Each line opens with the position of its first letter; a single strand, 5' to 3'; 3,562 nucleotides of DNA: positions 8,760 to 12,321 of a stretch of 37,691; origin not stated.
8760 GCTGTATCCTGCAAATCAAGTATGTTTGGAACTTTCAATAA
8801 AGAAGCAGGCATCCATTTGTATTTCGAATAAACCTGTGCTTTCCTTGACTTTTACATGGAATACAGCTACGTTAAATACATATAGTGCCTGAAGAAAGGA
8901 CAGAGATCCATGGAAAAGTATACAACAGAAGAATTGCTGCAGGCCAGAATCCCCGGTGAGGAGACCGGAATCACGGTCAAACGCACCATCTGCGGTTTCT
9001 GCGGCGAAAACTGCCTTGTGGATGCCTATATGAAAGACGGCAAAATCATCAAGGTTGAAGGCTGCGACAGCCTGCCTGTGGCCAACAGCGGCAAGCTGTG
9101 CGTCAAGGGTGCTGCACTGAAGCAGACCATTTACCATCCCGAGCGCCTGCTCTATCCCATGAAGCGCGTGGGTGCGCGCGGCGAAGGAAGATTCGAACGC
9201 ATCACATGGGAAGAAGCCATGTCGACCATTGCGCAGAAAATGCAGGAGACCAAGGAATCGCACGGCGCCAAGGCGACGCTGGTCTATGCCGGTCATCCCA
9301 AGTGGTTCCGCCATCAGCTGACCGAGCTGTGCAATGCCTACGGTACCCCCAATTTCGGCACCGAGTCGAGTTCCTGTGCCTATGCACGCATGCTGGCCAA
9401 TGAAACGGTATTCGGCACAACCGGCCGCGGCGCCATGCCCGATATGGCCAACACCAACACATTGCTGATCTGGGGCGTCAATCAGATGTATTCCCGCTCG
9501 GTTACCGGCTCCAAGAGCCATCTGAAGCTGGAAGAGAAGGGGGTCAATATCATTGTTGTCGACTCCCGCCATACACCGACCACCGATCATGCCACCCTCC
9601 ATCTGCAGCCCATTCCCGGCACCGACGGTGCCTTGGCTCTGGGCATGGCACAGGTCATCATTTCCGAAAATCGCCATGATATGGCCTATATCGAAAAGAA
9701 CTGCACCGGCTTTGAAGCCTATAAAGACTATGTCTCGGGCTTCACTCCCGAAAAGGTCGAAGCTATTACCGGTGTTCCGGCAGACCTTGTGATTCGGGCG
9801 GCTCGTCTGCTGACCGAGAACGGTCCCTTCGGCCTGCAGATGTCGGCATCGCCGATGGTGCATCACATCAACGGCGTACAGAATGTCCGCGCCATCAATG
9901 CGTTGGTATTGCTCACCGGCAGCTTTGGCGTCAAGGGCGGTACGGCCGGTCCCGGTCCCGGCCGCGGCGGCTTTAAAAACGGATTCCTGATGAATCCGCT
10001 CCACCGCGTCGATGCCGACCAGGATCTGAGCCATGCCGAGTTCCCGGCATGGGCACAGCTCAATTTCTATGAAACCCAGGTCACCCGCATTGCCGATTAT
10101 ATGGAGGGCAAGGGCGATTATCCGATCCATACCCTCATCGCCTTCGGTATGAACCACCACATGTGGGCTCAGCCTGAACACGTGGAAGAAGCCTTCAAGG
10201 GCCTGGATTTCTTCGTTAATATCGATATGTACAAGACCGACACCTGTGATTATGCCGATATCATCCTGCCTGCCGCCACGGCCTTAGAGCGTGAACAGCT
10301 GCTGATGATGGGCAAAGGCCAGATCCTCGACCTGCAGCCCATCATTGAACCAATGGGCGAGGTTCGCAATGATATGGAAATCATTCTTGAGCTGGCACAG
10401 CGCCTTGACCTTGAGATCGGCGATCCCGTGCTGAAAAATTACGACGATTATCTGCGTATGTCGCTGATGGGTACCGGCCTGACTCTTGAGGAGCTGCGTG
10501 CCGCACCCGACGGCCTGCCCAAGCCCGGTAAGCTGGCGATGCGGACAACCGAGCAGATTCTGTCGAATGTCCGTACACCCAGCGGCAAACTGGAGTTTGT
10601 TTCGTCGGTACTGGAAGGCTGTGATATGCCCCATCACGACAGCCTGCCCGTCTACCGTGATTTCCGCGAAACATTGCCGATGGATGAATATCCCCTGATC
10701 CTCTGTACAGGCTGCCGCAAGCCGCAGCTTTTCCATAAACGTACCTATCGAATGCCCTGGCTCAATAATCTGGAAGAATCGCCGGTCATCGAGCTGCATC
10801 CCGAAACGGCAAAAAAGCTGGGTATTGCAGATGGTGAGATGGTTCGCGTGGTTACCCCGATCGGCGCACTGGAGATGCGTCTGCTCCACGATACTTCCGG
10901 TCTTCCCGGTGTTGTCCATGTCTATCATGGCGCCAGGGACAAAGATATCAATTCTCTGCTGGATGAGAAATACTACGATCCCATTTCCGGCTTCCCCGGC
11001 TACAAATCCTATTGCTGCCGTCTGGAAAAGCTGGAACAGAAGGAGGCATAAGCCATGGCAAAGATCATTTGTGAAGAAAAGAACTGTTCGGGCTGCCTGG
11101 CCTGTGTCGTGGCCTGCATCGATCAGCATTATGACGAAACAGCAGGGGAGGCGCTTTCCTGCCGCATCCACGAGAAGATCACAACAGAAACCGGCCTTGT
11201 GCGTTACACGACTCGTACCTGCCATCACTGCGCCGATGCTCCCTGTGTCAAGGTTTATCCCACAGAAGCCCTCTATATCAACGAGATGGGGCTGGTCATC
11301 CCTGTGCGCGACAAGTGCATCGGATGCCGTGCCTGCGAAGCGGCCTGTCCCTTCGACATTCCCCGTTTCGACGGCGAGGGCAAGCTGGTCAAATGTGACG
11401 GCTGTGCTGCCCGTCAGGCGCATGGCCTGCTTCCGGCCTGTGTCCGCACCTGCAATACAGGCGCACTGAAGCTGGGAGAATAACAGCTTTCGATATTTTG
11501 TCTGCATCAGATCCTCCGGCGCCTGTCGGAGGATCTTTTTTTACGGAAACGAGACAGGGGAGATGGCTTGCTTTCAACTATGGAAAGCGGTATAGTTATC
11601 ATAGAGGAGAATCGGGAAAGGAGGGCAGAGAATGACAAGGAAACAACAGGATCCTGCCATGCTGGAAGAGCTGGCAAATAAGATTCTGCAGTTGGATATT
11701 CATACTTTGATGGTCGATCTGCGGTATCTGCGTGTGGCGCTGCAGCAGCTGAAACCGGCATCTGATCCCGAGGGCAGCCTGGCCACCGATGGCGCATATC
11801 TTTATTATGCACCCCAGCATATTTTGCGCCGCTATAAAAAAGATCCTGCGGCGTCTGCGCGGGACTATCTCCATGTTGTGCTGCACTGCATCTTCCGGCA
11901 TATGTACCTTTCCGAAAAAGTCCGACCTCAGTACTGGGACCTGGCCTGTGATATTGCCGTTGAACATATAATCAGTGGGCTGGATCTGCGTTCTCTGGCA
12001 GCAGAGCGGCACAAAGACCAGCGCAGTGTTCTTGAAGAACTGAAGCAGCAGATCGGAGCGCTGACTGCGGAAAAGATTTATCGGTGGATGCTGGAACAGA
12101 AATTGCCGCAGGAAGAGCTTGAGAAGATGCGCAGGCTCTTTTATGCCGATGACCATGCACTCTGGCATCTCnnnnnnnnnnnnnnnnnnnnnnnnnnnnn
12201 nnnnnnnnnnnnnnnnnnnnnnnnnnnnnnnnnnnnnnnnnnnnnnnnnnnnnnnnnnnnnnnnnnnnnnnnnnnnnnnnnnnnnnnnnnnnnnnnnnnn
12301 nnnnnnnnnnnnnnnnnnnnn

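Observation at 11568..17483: Self-contained vWA(DUF2201)-MoxR AAA+-LRR three-gene operon: candidate ATP-driven sensor/conflict-type (or chaperone) system of unknown function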

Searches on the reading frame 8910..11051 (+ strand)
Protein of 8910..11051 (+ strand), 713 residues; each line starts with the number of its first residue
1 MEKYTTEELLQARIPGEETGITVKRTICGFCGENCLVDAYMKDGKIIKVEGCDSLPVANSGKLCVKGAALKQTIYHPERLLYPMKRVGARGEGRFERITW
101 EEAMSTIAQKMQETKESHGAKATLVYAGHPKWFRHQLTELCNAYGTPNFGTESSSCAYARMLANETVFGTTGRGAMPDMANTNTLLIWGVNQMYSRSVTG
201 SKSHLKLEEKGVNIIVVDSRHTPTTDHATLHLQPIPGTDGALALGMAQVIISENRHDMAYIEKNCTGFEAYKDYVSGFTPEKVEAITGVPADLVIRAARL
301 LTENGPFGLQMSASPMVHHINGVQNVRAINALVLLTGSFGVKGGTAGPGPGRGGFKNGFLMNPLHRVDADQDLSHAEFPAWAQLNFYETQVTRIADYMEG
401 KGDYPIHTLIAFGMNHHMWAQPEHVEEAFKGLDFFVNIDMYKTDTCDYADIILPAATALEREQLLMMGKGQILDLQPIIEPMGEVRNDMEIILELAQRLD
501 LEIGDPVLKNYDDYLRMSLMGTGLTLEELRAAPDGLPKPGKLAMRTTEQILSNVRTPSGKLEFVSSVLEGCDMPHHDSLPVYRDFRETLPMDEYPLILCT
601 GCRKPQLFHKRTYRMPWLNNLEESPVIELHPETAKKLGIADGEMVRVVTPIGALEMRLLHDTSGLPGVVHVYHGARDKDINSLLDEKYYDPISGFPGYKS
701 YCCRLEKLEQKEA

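Call 12: search_protein_families(library=pfam, proteins=[window:8910-11051:+], max_evalue=0.00001)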
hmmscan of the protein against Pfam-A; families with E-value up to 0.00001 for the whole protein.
window:8910-11051:+ (713 aa): 3 families
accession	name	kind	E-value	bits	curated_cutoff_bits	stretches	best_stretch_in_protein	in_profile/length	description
PF00384.28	Molybdopterin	-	2.3e-48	165.5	24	1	79-497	1-352/353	Molybdopterin oxidoreductase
PF01568.27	Molydop_binding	-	5.7e-19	68.6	26.8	1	598-700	3-108/110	Molydopterin dinucleotide binding domain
PF04879.21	Molybdop_Fe4S4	-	2.7e-12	46.9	22.7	1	22-76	2-55/55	Molybdopterin oxidoreductase Fe4S4 domain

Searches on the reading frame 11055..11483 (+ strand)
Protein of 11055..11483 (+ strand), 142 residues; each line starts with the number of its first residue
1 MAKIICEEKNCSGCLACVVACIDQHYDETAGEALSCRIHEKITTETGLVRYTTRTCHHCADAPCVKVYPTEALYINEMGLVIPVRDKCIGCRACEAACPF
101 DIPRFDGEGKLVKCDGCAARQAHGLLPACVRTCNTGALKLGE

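Call 12: search_protein_families(library=pfam, proteins=[window:11055-11483:+], max_evalue=0.00001)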
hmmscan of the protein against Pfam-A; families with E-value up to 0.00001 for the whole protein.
window:11055-11483:+ (142 aa): 6 families
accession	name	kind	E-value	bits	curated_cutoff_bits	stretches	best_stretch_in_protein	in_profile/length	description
PF13247.11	Fer4_11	-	8.1e-23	81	26.2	1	50-142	4-99/100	4Fe-4S dicluster domain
PF12838.12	Fer4_7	-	2e-07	31.8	27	0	87-108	1-22/52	4Fe-4S dicluster domain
PF12837.12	Fer4_6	-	1.4e-06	28.4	25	0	85-102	6-23/24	4Fe-4S binding domain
PF13187.11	Fer4_9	-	1.7e-06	28.4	27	0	87-137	1-51/52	4Fe-4S dicluster domain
PF00037.32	Fer4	-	3.5e-06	27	21.1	1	85-102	5-22/24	4Fe-4S binding domain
PF13237.11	Fer4_10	-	6e-06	26.5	25.5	0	49-99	2-53/53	4Fe-4S dicluster domain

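Call 52: find_encoding_contigs(protein=window:11055-11483:+, flank=9000, max_places=6)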
Protein window:11055-11483:+ (142 aa): no gene with exactly this product is on record in the collection.

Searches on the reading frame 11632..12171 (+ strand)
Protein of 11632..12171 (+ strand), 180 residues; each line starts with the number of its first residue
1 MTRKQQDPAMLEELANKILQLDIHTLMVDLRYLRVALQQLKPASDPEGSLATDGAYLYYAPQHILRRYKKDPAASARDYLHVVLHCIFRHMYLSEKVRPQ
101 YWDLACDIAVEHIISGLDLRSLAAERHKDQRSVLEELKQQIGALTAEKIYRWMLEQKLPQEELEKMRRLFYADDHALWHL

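Call 85: predict_structure(alignment_id=A6)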
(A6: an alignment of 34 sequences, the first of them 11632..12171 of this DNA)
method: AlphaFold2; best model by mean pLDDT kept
length: 180 residues; sequences in the alignment: 34
mean_pLDDT: 88.9   pTM: 0.85
mean pLDDT of the five models: 88.9, 88.3, 88.2, 88.1, 86.3
residues with pLDDT >= 90: 116; 70-90: 54; 50-70: 8; < 50: 2
segments of 3 or more residues with pLDDT < 50: none
pLDDT, mean of each block of 10 residues (from residue 1): 72 95 89 85 90 92 93 92 86 74 94 90 85 95 94 93 94 86
secondary structure, 60 per line:
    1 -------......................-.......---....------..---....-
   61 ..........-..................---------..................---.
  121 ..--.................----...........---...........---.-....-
elements in order: H8-29 H31-37 E41-44 E56-59 H61-70 H72-89 H99-116 H125-141 H146-156 H160-170 H176-179
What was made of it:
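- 11632..13050 (+): Gene 1: a pseudo-zincin N-domain (aa 1-180), an acidic disordered linker and a vWA/MIDAS domain (aa ~325-472). AF2 N-domain model: pLDDT 88.9 (call 85).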

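Call 87: fold_search(model_id=the predicted structure, library=pdb)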
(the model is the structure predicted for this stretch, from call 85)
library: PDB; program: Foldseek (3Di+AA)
matches with E <= 10: 38; with E <= 0.001: 0
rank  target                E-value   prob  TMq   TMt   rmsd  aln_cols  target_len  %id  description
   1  8hmf_A                2.6e-01  0.18  0.22  0.11  15.0       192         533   18  head module state 2 of Tetrahymena IFT-A (released 2023-06-14)
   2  6i89                  5.7e-01  0.35  0.35  0.25  11.7       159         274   16  Crystal structure of Antirestriction ArdC protein from R388 plasmid. Metal-free structure. (released 2020-03-18)
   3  7dr6_B                1.4e+00  0.05  0.17  0.15  24.6       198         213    9  PA28alpha-beta in complex with immunoproteasome (released 2021-01-20)
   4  8bbf_C                3.1e+00  0.06  0.21  0.12  14.8       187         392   16  Structure of the IFT-A complex; IFT-A1 module (released 2022-12-07)
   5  8fh3_B                3.3e+00  0.06  0.23  0.06  13.9       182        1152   16  Human IFT-A complex structures provide molecular insights into ciliary transport (released 2023-02-22)
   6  6fqm_a                3.5e+00  0.02  0.13  0.07  18.6       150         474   16  3.06A COMPLEX OF S.AUREUS GYRASE with imidazopyrazinone T1 AND DNA (released 2018-04-04)
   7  5mx5_K                3.7e+00  0.02  0.16  0.14  23.5       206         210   10  Mouse PA28alpha-beta (released 2017-09-13)
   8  5mx5_D                3.7e+00  0.02  0.16  0.14  23.5       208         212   10  Mouse PA28alpha-beta (released 2017-09-13)
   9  6oao_A                3.9e+00  0.03  0.15  0.11  11.5       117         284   11  Structure of DBP in complex with human neutralizing antibody 092096 (released 2019-06-12)
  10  5mx5_B                4.1e+00  0.02  0.16  0.13  23.8       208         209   11  Mouse PA28alpha-beta (released 2017-09-13)
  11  9a54_B                4.3e+00  0.02  0.13  0.04  18.6       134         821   16  Integrative model of GYRB-GYRA by crosslinking MS and deep learning (released 2024-09-18)
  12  4ddq_A                4.5e+00  0.02  0.14  0.08  18.3       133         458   16  Structural plasticity of the Bacillus subtilis GyrA homodimer (released 2013-02-13)
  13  8vc8                  5.0e+00  0.02  0.18  0.17  17.5       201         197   13  Crystal structure of heme-loaded design: HEM_3.C9 (released 2024-03-20)
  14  3p0b                  5.3e+00  0.08  0.23  0.10   9.0       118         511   14  Thermus thermophilus family GH57 branching enzyme: crystal structure, mechanism of action and products formed (released 2010-10-20)
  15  6wkj_A                5.3e+00  0.02  0.15  0.13  14.7       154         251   10  Crystal structure of pentalenene synthase mutant F76H complexed with 12,13-difluorofarnesyl diphosphate (released 2020-08-26)
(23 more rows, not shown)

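Call 89: fold_search(model_id=the predicted structure, library=viral)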
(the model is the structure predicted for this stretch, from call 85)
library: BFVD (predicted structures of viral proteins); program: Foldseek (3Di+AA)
matches with E <= 10: 100; with E <= 0.001: 2
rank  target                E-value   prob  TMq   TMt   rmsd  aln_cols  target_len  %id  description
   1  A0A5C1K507            6.9e-04  1.00  0.60  0.29   9.1       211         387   15  Uncharacterized protein [Pseudomonas phage Zuri]
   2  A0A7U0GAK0            7.6e-04  1.00  0.56  0.27   9.6       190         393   17  VWA-like domain-containing protein [Klebsiella phage vB_KpP_FBKp27]
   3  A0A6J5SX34            1.1e-03  1.00  0.52  0.39   3.1       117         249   15  Metallopeptidase domain containing protein [uncultured Caudovirales phage]
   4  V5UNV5                1.7e-03  1.00  0.54  0.63   4.7       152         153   16  Putative metallopeptidase domain-containing protein [Shigella phage pSb-1]
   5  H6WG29                4.7e-03  1.00  0.49  0.25  11.8       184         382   15  Metallopeptidase [Cyanophage S-TIM5]
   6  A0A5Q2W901            5.5e-03  1.00  0.61  0.27   8.8       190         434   19  (no name in the UniProt tables at hand)
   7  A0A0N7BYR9            5.5e-03  1.00  0.59  0.25   8.2       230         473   16  (no name in the UniProt tables at hand)
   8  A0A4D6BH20            5.5e-03  1.00  0.48  0.21   6.2       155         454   17  (no name in the UniProt tables at hand)
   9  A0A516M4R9            8.3e-03  1.00  0.60  0.25   4.5       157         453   15  (no name in the UniProt tables at hand)
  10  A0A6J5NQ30            8.7e-03  1.00  0.56  0.31   7.4       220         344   18  Metallopeptidase domain containing protein [uncultured Caudovirales phage]
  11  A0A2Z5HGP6            1.5e-02  1.00  0.39  0.72   5.5        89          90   20  (no name in the UniProt tables at hand)
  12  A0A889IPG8            1.7e-02  1.00  0.54  0.20   7.0       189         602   15  (no name in the UniProt tables at hand)
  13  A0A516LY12            1.8e-02  1.00  0.51  0.25   5.1       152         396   15  (no name in the UniProt tables at hand)
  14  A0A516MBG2            3.0e-02  1.00  0.54  0.26   5.8       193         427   14  (no name in the UniProt tables at hand)
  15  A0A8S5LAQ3            5.1e-02  1.00  0.65  0.31   4.9       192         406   12  Metallopeptidase domain protein [Podoviridae sp. ctBev14]
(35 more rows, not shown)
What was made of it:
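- Foldseek BFVD hits for the N-domain are all phage proteins (call 89).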
